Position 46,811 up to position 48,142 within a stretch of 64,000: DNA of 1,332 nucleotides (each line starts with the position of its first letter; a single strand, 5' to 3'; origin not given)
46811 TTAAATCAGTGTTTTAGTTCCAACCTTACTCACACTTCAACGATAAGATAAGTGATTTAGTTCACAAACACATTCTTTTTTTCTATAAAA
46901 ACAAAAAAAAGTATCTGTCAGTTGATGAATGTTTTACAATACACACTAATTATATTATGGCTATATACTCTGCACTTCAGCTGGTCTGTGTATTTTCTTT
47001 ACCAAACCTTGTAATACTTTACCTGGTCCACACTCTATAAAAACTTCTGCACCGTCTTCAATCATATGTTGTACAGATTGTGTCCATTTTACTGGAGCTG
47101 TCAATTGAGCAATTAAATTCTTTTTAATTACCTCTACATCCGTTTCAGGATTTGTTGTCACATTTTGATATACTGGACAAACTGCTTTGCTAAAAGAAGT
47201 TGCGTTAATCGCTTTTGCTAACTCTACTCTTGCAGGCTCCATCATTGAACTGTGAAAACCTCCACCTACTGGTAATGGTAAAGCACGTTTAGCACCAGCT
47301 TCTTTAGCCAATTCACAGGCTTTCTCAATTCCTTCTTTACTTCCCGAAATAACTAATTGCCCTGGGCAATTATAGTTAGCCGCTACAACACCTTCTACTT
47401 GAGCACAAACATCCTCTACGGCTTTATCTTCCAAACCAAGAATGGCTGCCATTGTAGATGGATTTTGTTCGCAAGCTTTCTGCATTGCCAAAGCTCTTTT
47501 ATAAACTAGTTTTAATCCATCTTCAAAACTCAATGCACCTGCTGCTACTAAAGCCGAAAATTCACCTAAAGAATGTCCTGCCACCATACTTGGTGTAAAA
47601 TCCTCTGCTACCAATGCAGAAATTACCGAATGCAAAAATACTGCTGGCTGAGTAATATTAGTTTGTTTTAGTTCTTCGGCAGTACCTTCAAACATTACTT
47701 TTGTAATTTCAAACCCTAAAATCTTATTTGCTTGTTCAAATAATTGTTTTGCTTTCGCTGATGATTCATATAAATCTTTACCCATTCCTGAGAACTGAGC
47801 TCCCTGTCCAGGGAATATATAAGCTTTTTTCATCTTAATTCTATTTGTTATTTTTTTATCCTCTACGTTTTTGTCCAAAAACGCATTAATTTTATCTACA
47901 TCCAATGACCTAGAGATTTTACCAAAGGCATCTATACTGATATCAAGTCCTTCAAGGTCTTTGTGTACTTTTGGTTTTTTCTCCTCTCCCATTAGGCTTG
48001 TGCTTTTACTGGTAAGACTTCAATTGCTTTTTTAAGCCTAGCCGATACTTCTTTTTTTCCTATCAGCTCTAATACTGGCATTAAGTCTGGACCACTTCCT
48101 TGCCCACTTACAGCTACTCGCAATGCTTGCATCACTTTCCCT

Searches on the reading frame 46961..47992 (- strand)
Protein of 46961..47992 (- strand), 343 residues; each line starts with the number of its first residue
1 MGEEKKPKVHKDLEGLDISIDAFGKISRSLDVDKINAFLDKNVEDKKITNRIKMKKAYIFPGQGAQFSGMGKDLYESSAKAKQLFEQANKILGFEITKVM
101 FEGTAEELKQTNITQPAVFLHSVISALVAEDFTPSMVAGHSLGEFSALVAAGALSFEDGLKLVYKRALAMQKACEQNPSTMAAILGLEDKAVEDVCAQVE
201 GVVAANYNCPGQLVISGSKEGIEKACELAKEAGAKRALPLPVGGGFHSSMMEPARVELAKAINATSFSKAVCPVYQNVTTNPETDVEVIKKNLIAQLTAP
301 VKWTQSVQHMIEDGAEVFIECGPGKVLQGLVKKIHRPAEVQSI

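Call 79: search_protein_families(library=pfam, proteins=[window:46961-47992:-], max_evalue=0.001)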
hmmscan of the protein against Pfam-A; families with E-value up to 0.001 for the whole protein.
window:46961-47992:- (343 aa): 1 family
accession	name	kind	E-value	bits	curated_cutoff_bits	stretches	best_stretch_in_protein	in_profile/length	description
PF00698.26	Acyl_transf_1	-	2.4e-40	139.4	32.7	1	58-333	2-277/319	Acyl transferase domain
